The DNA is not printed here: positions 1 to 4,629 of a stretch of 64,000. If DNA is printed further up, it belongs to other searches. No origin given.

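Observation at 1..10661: Adjacent paralogous surface proteins combine a dockerin-like module with a T9SS sorting domain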

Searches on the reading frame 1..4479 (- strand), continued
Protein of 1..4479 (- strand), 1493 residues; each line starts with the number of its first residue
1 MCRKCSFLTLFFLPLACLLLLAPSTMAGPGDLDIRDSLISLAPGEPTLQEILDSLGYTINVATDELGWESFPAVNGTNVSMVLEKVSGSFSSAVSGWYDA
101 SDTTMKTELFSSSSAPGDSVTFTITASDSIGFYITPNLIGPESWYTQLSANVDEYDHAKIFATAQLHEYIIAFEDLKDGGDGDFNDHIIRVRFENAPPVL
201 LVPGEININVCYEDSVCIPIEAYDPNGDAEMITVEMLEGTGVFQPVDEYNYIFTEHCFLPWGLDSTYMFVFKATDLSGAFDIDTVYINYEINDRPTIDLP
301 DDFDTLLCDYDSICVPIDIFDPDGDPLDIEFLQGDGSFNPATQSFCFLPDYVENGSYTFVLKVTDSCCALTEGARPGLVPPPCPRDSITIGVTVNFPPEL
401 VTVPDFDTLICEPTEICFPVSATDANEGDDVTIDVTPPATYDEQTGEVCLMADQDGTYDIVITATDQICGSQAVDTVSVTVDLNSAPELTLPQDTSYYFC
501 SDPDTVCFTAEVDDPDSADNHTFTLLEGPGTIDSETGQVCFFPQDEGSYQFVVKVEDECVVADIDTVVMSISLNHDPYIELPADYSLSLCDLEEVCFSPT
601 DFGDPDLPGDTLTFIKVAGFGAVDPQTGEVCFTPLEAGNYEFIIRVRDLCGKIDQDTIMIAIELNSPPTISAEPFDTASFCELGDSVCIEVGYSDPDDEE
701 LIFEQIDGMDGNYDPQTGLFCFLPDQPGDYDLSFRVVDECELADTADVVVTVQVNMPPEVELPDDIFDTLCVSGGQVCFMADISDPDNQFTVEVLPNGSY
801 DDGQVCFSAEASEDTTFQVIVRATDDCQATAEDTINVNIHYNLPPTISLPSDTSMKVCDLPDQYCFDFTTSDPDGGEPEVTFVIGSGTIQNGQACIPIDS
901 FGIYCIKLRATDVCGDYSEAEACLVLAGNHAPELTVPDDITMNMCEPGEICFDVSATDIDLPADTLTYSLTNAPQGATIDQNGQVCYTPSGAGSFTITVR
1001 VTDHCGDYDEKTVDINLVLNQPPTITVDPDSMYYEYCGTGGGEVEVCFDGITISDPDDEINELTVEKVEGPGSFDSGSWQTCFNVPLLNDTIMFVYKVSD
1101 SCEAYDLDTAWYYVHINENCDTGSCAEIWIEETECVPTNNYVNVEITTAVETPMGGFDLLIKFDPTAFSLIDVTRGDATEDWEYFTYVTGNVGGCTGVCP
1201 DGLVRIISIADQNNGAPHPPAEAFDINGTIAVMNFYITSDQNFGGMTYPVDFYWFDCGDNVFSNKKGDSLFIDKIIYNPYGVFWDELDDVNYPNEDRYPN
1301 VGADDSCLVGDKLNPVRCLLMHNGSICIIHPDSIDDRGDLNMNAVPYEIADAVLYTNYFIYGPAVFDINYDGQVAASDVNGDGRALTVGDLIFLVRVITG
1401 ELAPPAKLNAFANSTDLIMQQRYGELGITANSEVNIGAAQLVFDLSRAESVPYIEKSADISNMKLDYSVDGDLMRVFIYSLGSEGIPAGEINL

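Call 34: search_protein_families(library=ncbifam, proteins=[P0121], max_evalue=0.01)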
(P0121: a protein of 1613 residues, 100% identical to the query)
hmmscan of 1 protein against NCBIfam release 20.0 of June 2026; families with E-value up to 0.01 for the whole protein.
P0121 (1613 aa): 7 families
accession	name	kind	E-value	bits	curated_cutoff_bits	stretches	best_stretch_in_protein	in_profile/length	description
TIGR04183.1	Por_Secre_tail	domain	1.3e-10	41.1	23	1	1536-1610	2-70/72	T9SS type A sorting domain-containing protein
NF052323.1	T9SSA_dep_M6i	equivalog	2.7e-07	28.9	600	1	1535-1611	960-1036/1043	T9SS-dependent M6-like inactivated metalloprotease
NF038113.1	T9SSA_dep_M36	equivalog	4.2e-06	25.2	885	1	1531-1611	791-868/869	T9SS-dependent M36 family metallopeptidase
NF033707.1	T9SS_sortase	equivalog_domain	3e-05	21.9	420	1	1531-1601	997-1078/1095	type IX secretion system sortase PorU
NF047446.1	barrel_OmpL47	domain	5.6e-05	23.5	40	0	868-920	9-61/68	OmpL47-type beta-barrel domain-containing protein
NF012211.1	tand_rpt_95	domain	0.00014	21.7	90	1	948-1025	6-93/98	tandem-95 repeat protein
NF033932.1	LapB_rpt_80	domain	0.0015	18.8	45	0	456-497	1-42/83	LapB repeat-containing protein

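Call 78: search_protein_families(library=pfam, proteins=[P0172, P0173], max_evalue=0.1)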
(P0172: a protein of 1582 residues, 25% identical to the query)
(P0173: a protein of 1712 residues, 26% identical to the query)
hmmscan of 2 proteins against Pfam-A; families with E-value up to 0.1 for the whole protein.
P0172 (1582 aa): 10 families
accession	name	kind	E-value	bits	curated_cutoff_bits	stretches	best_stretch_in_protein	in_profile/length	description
PF17963.7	Big_9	-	2.5e-21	76.8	23.6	2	528-609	3-82/89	Bacterial Ig domain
PF07495.19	Y_Y_Y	-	7.1e-10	39.1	26.6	0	574-619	25-64/65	Y_Y_Y domain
PF13860.13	FlgD_ig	-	2.4e-09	37.5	27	1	1517-1568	22-74/79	FlgD Ig-like domain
PF18962.6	Por_Secre_tail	-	2e-07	31.7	27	1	1500-1578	2-73/75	Secretion system C-terminal sorting domain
PF00963.24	Cohesin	-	1.6e-06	28.8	24.1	1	1112-1169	4-63/139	Cohesin domain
PF13585.12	CHU_C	-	1.1e-05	25.9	27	1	1518-1569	27-72/86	CHU_C Type IX secretion signal domain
PF19077.6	Big_13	-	0.00056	20.8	27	0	584-620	63-101/102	Bacterial Ig-like domain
PF13750.12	Big_3_3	-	0.001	19.2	27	0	488-535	7-52/157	Bacterial Ig-like domain (group 3)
PF22352.2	K319L-like_PKD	-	0.0021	18.5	27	0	678-709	50-81/84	K319L-like, PKD domain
PF00778.23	DIX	-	0.018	15.3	22.2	0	961-986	22-50/77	DIX domain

P0173 (1712 aa): 10 families
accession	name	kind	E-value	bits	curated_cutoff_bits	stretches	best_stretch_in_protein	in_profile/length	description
PF17963.7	Big_9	-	3e-17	63.7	23.6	1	751-834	2-83/89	Bacterial Ig domain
PF07495.19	Y_Y_Y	-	3.3e-10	40.1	26.6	0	808-843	29-64/65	Y_Y_Y domain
PF13860.13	FlgD_ig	-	7.3e-10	39.1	27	1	1648-1697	23-73/79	FlgD Ig-like domain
PF18962.6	Por_Secre_tail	-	1.2e-07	32.3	27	1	1630-1708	2-73/75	Secretion system C-terminal sorting domain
PF22352.2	K319L-like_PKD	-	2.1e-06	28.1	27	0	807-836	50-79/84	K319L-like, PKD domain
PF00963.24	Cohesin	-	3.2e-06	27.8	24.1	1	1242-1296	4-59/139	Cohesin domain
PF13585.12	CHU_C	-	3.8e-05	24.2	27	1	1649-1699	28-72/86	CHU_C Type IX secretion signal domain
PF18911.6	PKD_4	-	8.7e-05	22.9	27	0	752-834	3-77/85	PKD domain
PF12227.13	DUF3603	-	0.02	14.7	23.7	0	530-557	48-75/214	Protein of unknown function (DUF3603)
PF00778.23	DIX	-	0.094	13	22.2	0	1000-1021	29-50/77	DIX domain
